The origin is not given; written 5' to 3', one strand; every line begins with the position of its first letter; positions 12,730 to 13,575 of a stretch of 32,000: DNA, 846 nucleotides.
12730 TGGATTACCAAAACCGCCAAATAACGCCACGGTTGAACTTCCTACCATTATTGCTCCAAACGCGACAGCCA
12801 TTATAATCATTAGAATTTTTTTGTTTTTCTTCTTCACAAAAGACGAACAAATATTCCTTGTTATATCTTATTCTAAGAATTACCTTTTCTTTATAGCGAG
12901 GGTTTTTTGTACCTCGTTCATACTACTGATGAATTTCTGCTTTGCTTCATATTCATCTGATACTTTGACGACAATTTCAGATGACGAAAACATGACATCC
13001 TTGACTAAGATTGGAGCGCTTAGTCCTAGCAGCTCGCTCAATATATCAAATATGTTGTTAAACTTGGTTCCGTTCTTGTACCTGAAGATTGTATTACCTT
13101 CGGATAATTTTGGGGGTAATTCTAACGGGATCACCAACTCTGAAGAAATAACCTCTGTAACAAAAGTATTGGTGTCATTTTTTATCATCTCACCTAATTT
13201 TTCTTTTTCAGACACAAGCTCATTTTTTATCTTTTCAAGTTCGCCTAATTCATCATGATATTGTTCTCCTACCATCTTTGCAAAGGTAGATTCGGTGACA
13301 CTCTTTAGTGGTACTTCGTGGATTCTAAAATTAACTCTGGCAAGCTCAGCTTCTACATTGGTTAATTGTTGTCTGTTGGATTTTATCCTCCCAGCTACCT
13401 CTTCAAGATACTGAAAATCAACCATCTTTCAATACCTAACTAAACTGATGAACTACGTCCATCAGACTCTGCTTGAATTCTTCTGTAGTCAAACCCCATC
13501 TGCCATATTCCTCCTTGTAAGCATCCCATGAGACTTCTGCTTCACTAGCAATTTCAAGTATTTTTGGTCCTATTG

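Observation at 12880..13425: Uncharacterised 181-aa coiled-coil protein apparently translationally coupled to the tubulin-like gene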

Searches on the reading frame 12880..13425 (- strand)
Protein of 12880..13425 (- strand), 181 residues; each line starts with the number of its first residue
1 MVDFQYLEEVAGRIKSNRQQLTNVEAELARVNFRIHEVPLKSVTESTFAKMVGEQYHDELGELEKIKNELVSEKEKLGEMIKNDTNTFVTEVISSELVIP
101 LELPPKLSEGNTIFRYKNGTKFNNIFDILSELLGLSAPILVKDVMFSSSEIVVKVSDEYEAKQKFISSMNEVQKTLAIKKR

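Call 3: search_protein_families(library=pfam, proteins=[window:12880-13425:-], max_evalue=1)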
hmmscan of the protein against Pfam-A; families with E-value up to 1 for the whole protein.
window:12880-13425:- (181 aa): 1 family
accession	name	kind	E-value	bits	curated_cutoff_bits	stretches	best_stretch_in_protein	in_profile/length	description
PF25764.1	KIF21A_4th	-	0.21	11.7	33.1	1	21-85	23-88/183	KIF21A-like domain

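Call 4: search_protein_families(library=ncbifam, proteins=[window:12880-13425:-], max_evalue=1)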
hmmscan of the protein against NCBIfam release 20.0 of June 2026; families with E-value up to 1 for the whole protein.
window:12880-13425:- (181 aa): 1 family
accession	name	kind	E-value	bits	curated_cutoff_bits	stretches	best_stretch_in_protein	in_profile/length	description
TIGR03930.1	WXG100_ESAT6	subfamily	0.1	12.8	44.85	1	1-37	3-39/90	WXG100 family type VII secretion target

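Call 5: search_solved_structures(query=window:12880-13425:-, max_evalue=10)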
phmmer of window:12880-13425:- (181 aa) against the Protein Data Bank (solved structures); distinct sequences matched with E-value up to 10: 0.

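Call 6: find_homologous_proteins(query=window:12880-13425:-, max_evalue=0.001)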
Query window:12880-13425:- (181 aa): 292 proteins with E <= 0.001 among 412 candidates; the best 120 are listed.
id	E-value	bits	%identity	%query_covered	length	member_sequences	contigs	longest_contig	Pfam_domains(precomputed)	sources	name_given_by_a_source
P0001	5.5e-101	353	94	100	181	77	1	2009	-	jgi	-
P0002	2.9e-99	348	92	99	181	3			-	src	-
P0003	1.6e-97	342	90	100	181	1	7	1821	-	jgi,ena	-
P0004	2.3e-97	341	90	100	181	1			-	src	-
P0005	2.9e-97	341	89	100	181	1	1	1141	-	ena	-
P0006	2.9e-97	341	90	100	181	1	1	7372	-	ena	-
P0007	1.2e-96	339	91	100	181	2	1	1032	-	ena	-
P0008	3.3e-96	338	90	100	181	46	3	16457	-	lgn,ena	-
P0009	7.9e-96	336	89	100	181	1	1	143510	-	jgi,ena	-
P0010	1.6e-95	335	90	99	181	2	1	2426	-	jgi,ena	-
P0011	2.7e-95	335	89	99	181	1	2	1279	-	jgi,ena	-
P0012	7.2e-91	320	84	100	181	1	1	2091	-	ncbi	-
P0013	7.7e-91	320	82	100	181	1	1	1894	-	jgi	jgi:hypothetical protein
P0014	8.6e-88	310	84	100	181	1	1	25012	-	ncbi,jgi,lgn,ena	-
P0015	1.1e-80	287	92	83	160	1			-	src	-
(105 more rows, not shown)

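Call 8: find_related_loci(query=window:12880-13425:-, collection=genome_contigs, flank=6000)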
Query window:12880-13425:- (181 aa) in genome_contigs; peptide patterns used: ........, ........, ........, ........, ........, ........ (x = any residue, [..] = any of these).
199 stretches matched a pattern; 72 encode a relative of the query (tblastn E <= 1e-3); 71 distinct loci.
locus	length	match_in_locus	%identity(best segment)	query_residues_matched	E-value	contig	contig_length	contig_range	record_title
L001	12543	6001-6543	95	1-181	3e-112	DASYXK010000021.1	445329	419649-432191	MAG TPA_asm: Nitrosopumilaceae archaeon isolate SMAG_U6306 k141_918903, whole genome shotgun sequence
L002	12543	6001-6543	94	1-181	5e-112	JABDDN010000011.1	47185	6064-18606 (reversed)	MAG: Thaumarchaeota archaeon isolate BWMinHeated_Nextera61_MAG2 3300020873.a:Ga0207129_1019, whole genome shotgun sequen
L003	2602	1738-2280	92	1-181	5e-114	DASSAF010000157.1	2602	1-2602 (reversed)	MAG TPA_asm: Nitrosopumilaceae archaeon isolate SMAG_U15628 k141_235537, whole genome shotgun sequence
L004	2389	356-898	91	1-181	4e-113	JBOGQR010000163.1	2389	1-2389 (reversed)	MAG: Nitrosopumilaceae archaeon isolate SE1503_metabat2.bin.5 NODE_6153_length_2389_cov_1.201592, whole genome shotgun s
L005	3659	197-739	90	1-181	2e-109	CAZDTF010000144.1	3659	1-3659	MAG TPA_asm: uncultured Nitrosopumilaceae archaeon isolate SRP273308_co1_237 genome assembly, contig: NODE_60098_length_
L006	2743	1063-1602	91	1-180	2e-110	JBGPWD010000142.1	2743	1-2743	MAG: Nitrosopumilaceae archaeon isolate OBJ1_062018_090_72 k141_932175_length_2743_cov_12.0000, whole genome shotgun seq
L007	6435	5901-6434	89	1-178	2e-104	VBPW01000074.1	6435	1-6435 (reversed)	MAG: Thaumarchaeota archaeon isolate TA_20 14_0927_12_40cm_scaffold_13587, whole genome shotgun sequence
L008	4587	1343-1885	78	1-181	3e-97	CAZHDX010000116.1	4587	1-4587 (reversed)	MAG TPA_asm: uncultured Nitrosopumilaceae archaeon isolate SRP273308_co1_125 genome assembly, contig: NODE_39638_length_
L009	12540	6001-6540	71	1-180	2e-81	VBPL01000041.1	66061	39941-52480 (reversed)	MAG: Thaumarchaeota archaeon isolate TA_9 14_1009_16_40cm_scaffold_585, whole genome shotgun sequence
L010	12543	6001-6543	67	1-181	4e-80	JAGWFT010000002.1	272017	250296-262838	MAG: Thaumarchaeota archaeon isolate REEA16 REEA16_2_length_272017_cov_8.105420, whole genome shotgun sequence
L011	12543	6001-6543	68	1-181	5e-80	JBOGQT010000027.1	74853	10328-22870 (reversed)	MAG: Nitrosotalea sp. isolate TC-S_metawrap_bin.228 k127_790776, whole genome shotgun sequence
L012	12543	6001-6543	67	1-181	2e-79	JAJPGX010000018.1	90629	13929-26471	MAG: Thaumarchaeota archaeon isolate Centralia_MAG_119 k107_9677669, whole genome shotgun sequence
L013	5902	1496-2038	67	1-181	4e-79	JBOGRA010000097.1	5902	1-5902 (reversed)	MAG: Nitrosotalea sp. isolate SE1508_metabat2.bin.14 NODE_5359_length_5902_cov_2.548918, whole genome shotgun sequence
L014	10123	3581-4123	68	1-181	5e-79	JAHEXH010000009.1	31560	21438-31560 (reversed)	MAG: Nitrosotalea sp. isolate nzgw10 NODE_712_length_31561_cov_5.586196, whole genome shotgun sequence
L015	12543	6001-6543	64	1-181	3e-79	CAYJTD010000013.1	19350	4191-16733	MAG TPA_asm: uncultured Nitrosopumilales archaeon isolate ERP125453_co1_312 genome assembly, contig: NODE_2793_length_19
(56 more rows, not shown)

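Call 19: search_solved_structures(query=A1, max_evalue=10, show_alignments=2)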
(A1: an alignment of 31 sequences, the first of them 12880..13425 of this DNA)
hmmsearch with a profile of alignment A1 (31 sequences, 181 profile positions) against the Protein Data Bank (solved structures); distinct sequences matched with E-value up to 10: 6.
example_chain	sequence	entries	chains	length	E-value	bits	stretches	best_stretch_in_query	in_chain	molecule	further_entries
3jqh_A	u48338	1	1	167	0.0088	19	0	17-45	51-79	C-type lectin domain family 4 member M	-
1ckv_A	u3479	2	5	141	0.11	15.4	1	49-136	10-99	PROTEIN (PROTEIN B) | Methane monooxygenase regulatory protein B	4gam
5qst_C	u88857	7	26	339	0.23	14.4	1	30-83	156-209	Cohesin subunit SA-1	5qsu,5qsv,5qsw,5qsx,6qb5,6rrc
8vvi_F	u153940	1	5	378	0.47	13.4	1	16-88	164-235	MotA/TolQ/ExbB proton channel domain-containing protein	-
2xny_M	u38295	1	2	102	0.73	12.7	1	27-84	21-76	M PROTEIN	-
8a3k_UNK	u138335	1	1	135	7.3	9.5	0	3-3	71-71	sc-apCC-4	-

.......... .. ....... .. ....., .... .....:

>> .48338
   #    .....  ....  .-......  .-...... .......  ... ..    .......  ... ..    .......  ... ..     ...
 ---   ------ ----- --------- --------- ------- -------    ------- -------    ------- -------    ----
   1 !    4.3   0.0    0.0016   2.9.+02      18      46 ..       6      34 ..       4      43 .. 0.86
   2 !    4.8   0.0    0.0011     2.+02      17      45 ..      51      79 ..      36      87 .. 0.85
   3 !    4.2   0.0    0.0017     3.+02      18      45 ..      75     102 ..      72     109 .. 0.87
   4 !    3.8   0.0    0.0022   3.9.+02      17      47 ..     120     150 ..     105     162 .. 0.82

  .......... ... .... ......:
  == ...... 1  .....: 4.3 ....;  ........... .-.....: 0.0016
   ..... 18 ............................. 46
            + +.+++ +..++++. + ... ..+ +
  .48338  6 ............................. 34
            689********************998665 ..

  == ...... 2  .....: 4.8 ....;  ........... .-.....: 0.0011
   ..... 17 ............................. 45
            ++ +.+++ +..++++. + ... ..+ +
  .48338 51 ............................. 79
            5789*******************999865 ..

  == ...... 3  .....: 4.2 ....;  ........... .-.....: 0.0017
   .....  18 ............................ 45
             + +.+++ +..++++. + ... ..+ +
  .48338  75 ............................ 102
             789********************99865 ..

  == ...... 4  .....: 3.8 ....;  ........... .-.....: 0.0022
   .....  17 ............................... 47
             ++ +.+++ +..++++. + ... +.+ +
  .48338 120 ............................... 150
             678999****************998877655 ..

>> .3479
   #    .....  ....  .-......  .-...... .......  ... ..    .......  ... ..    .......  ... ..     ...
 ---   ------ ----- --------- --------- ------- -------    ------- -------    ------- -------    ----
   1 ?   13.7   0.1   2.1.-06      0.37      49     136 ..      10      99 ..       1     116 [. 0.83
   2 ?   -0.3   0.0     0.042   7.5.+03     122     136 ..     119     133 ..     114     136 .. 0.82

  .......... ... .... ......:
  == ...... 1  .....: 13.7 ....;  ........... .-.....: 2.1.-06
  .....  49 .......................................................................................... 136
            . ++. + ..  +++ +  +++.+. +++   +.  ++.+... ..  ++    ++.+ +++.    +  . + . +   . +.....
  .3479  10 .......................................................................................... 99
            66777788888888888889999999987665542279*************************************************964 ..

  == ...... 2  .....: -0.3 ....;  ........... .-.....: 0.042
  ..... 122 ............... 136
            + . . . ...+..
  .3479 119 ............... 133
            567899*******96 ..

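Call 26: predict_structure(alignment_id=A1)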
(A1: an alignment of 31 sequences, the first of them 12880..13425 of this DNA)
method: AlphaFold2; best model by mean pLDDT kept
length: 181 residues; sequences in the alignment: 31
mean_pLDDT: 87.3   pTM: 0.73
mean pLDDT of the five models: 87.3, 83.9, 64.0, 61.5, 61.2
residues with pLDDT >= 90: 101; 70-90: 62; 50-70: 18; < 50: 0
segments of 3 or more residues with pLDDT < 50: none
pLDDT, mean of each block of 10 residues (from residue 1): 86 95 93 79 64 73 90 94 94 88 89 90 92 88 91 90 91 87 72
secondary structure, 60 per line:
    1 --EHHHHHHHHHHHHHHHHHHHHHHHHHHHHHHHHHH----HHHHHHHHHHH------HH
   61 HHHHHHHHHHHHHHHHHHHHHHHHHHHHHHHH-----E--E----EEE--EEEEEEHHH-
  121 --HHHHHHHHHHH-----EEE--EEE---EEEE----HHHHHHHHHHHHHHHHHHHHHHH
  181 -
elements in order: H4-37 H42-52 H59-92 E106-108 E111-116 H123-133 E139-141 E144-146 E150-153 H158-180

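Call 29: fold_search(model_id=the predicted structure, library=pdb)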
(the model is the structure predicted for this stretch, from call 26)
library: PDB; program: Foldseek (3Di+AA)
matches with E <= 10: 694; with E <= 0.001: 0
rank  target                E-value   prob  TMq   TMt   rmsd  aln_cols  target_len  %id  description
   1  6now_B                7.5e-02  0.15  0.18  0.17  16.7       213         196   10  Human Mitochondrial Alanyl-tRNA Synthetase C-Ala domain (released 2020-01-22)
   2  5xns_A                9.0e-02  0.90  0.31  0.15   7.9       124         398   24  Crystal structure of the Smc head domain with an extended coiled coil bound to the C-terminal domain of ScpA derived f (released 2017-08-02)
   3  6m4o_S                2.1e-01  0.15  0.21  0.11  18.1       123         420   13  Cryo-EM structure of the monomeric SPT-ORMDL3 complex (released 2021-02-10)
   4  3ftb_A                2.2e-01  0.12  0.20  0.13  16.5       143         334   14  The crystal structure of the histidinol-phosphate aminotransferase from Clostridium acetobutylicum (released 2009-02-17)
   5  9n0n_A                3.2e-01  0.23  0.17  0.08   8.5        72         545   10  Cryo EM structure of the Closed tetramer of Rv2531c from Mycobacterium tuberculosis (released 2025-11-26)
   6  6nly_A                3.4e-01  0.25  0.28  0.28  14.7       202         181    8  Fragment of human mitochondrial Alanyl-tRNA Synthetase C-Ala domain (released 2020-01-15)
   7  2bko                  4.1e-01  0.06  0.16  0.15  16.1       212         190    9  STRUCTURE ANALYSIS OF UNKNOWN FUNCTION PROTEIN (released 2006-06-28)
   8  5n6x_B                4.3e-01  0.41  0.27  0.15   5.0        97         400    9  Crystal structure of the Legionella effector WipA (released 2017-04-19)
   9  7aqc_R                4.3e-01  0.10  0.19  0.09  13.0       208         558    9  Structure of the bacterial RQC complex (Decoding State) (released 2020-11-25)
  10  8eug_X                4.6e-01  0.14  0.16  0.21   8.9        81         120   12  Ytm1 associated nascent 60S ribosome State 3 (released 2022-11-30)
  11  5t5s                  4.9e-01  0.10  0.20  0.18  20.2       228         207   11  A fragment of a human tRNA synthetase (released 2016-11-30)
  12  6yvd_D                5.2e-01  0.54  0.30  0.15   6.8       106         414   20  Head segment of the S.cerevisiae condensin holocomplex in presence of ATP (released 2020-07-22)
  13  2f1m_C                5.5e-01  0.33  0.35  0.26  21.7       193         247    8  Conformational flexibility in the multidrug efflux system protein AcrA (released 2006-03-21)
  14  3k40_A                5.5e-01  0.18  0.21  0.11   8.0        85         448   16  Crystal structure of Drosophila 3,4-dihydroxyphenylalanine decarboxylase (released 2010-02-02)
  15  2qsr                  5.5e-01  0.10  0.19  0.20  14.9       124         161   11  Crystal structure of C-terminal domain of transcription-repair coupling factor (released 2007-09-11)
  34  1h7c                  9.5e-01  0.91  0.35  0.60   6.1        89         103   10  human tubulin chaperone cofactor a (released 2002-06-13)
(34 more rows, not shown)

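Call 30: search_protein_representatives(alignment_id=A1)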
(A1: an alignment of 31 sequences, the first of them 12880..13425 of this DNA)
Query: 31 sequences, 181 profile positions. Proteins with E-value up to 0.001 (for the whole library): 43; up to 1e-10: 22; up to 1e-30: 8. The best 43 are listed.
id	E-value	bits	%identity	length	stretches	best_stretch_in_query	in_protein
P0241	8.0e-65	234.2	-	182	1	1-181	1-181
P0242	4.5e-64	231.8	-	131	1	51-181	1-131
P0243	2.0e-43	164.5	-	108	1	1-108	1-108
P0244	1.1e-42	162.1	-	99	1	85-181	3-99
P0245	2.3e-37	144.8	-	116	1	1-116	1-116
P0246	4.1e-35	137.4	-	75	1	108-181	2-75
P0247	3.0e-33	131.4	-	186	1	3-179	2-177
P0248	7.0e-32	126.9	-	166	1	85-181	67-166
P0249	4.4e-30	121.0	-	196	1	3-179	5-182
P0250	2.4e-26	108.8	-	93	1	1-85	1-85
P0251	6.5e-26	107.4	-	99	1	1-90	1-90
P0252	5.1e-24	101.3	-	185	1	3-179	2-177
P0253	7.2e-22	94.3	-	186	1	3-179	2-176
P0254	2.9e-21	92.3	-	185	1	3-179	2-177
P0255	1.2e-20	90.3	-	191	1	7-179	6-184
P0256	7.7e-20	87.7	-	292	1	7-173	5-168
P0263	1.5e-10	57.4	-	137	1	60-180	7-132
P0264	2.8e-10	56.5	-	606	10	120-174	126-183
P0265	1.2e-09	54.5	-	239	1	2-140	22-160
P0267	5.4e-09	52.3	-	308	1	4-168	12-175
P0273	1.1e-06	44.8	-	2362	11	103-160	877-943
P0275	3.7e-06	43.1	-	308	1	7-171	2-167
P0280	3.9e-05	39.7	-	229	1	5-167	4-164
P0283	4.1e-04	36.4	-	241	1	3-175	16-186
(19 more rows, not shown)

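Call 32: search_protein_families(library=pfam, proteins=[P0256, P0267, P0275, P0265, P0280, P0283, P0249, P0255, P0263, P0273], max_evalue=0.1)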
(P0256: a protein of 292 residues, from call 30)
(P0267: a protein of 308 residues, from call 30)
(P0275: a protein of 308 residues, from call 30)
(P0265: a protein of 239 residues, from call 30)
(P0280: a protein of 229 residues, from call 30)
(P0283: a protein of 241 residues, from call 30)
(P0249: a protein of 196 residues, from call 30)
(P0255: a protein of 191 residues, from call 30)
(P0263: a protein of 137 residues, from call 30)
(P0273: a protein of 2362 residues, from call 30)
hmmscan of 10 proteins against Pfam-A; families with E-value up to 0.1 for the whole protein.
P0256 (292 aa): 2 families
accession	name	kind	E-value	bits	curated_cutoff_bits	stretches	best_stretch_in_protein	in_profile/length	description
PF02002.24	TFIIE_alpha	-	0.00082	19.7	22.9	1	179-234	2-57/105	TFIIE alpha subunit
PF18516.7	RuvC_1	-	0.031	14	26.2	0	43-94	48-102/244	RuvC nuclease domain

P0267 (308 aa): 1 family
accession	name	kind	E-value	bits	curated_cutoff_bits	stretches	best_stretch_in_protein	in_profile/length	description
PF24476.1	DUF7580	-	0.075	13.1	27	0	188-253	73-137/319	Domain of unknown function (DUF7580)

P0275 (308 aa): 5 families
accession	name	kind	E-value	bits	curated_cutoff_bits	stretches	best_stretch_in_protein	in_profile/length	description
PF02295.23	z-alpha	-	0.0023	18.4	21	1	192-237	3-51/67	Adenosine deaminase z-alpha domain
PF12631.12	MnmE_helical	-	0.0045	17.6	40.1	1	64-297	23-133/211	MnmE helical domain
PF03961.19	FapA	-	0.038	14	31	1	11-92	153-229/272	Flagellar Assembly Protein A beta solenoid domain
PF07926.17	TPR_MLP1_2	-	0.039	14.4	36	1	7-82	1-80/129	TPR/MLP1/MLP2-like protein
PF10046.14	BLOC1_2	-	0.078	13.8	33.4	0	33-81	18-66/96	Biogenesis of lysosome-related organelles complex-1 subunit 2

P0265 (239 aa): 7 families
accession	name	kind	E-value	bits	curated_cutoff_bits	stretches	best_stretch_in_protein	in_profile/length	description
PF03469.19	XH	-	0.0022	18.4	22.2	1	39-111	10-81/131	XH domain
PF25623.1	T4_CASP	-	0.01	15.8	27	0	78-140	124-185/247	T4-phage like capsid assembly scaffolding protein family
PF04513.17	Baculo_PEP_C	-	0.034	14.6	38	1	28-105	34-105/140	Baculovirus polyhedron envelope protein, PEP, C terminus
PF10501.15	Ribosomal_L50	-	0.041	14.5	25.1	1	39-108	17-87/109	Ribosomal subunit 39S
PF14257.11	DUF4349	-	0.041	13.7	27.7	0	82-132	119-167/213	Domain of unknown function (DUF4349)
PF18265.6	Nas2_N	-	0.042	14.2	23.2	1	42-116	9-78/79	Nas2 N_terminal domain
PF23791.1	DUF7173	-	0.045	14.2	27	1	3-87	41-123/145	Family of unknown function (DUF7173)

P0280 (229 aa): 0 families

P0283 (241 aa): 2 families
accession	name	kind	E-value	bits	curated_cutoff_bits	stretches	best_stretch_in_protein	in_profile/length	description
PF15456.11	Uds1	-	0.04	14.6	28.8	0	184-219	68-102/123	Up-regulated During Septation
PF17111.11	PigL_N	-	0.077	12.8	27.2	0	22-84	62-126/209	Pigment biosynthesis cluster protein PigL N-terminal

P0249 (196 aa): 5 families
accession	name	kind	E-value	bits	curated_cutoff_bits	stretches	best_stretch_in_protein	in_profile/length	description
PF06005.17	ZapB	-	0.008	17.1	31.5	1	8-75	5-71/71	Cell division protein ZapB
PF01442.23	Apolipoprotein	-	0.018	15.2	90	1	12-83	16-70/190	Apolipoprotein A1/A4/E domain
PF05402.18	PqqD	-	0.044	14.6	23.4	0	56-94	29-67/67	Coenzyme PQQ synthesis protein D (PqqD)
PF06698.16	DUF1192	-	0.046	14.3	25.5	1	3-34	16-47/58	Protein of unknown function (DUF1192)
PF16326.10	ABC_tran_CTD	-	0.073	13.7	32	0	21-60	15-54/69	ABC transporter C-terminal domain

P0255 (191 aa): 4 families
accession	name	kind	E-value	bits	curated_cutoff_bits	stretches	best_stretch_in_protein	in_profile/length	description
PF03999.17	MAP65_ASE1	-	0.0045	16.2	26.9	1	4-89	150-235/477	Microtubule associated protein (MAP65/ASE1 family)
PF15112.11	DUF4559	-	0.018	15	27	1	2-97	173-267/305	Domain of unknown function (DUF4559)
PF20882.2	Sos7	-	0.065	13.8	27.3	0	4-43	34-73/75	Kinetochore protein Sos7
PF13086.12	AAA_11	-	0.09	13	27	0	17-101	120-197/257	AAA domain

P0263 (137 aa): 0 families

P0273 (2362 aa): 4 families
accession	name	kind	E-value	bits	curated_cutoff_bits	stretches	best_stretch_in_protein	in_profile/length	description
PF00193.23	Xlink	-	3e-26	91.9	27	1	97-192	1-92/92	Extracellular link domain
PF07686.23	V-set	-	1e-06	29.3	26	1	10-94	24-108/109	Immunoglobulin V-set domain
PF00047.31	ig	-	0.012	16.4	21.8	1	53-79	44-70/81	Immunoglobulin domain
PF15316.11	MDFI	-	0.083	13.3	27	0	2177-2229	14-66/172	MyoD family inhibitor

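Call 34: find_homologous_proteins(query=A2, max_evalue=0.001)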
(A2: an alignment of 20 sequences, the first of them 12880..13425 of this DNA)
Query A2 (20 sequences) (181 aa, profile of the alignment): 275 proteins with E <= 0.001 among 8000 candidates; the best 120 are listed.
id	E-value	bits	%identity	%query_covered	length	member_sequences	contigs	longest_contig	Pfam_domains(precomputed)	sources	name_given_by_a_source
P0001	3.1e-57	211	94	100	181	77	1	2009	-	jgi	-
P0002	2.5e-56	208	92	99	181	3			-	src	-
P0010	4.6e-56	208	90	99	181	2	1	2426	-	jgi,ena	-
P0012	7.5e-56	207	84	100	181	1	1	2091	-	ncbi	-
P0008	7.8e-56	207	90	100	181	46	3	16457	-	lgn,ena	-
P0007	7.9e-56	207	91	100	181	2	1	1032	-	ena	-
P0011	1.0e-55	206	89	99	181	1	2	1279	-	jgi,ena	-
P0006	1.9e-55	206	90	100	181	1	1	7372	-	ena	-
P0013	4.8e-55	204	82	100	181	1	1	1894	-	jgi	jgi:hypothetical protein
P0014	7.9e-55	204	84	100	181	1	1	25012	-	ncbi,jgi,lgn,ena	-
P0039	9.1e-55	203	65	100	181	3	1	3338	-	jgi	jgi:hypothetical protein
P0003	2.0e-54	202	90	100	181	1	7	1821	-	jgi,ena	-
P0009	4.1e-54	201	89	100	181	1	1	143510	-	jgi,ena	-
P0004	5.9e-54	201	90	100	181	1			-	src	-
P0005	8.5e-54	200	89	100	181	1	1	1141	-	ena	-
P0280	2.8e-52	195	26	98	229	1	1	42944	-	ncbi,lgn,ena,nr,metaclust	ncbi:MAG: hypothetical protein AOA65_0558 [Candidatus Bathyarchaeota archaeon BA1]|nr:MAG: hypotheti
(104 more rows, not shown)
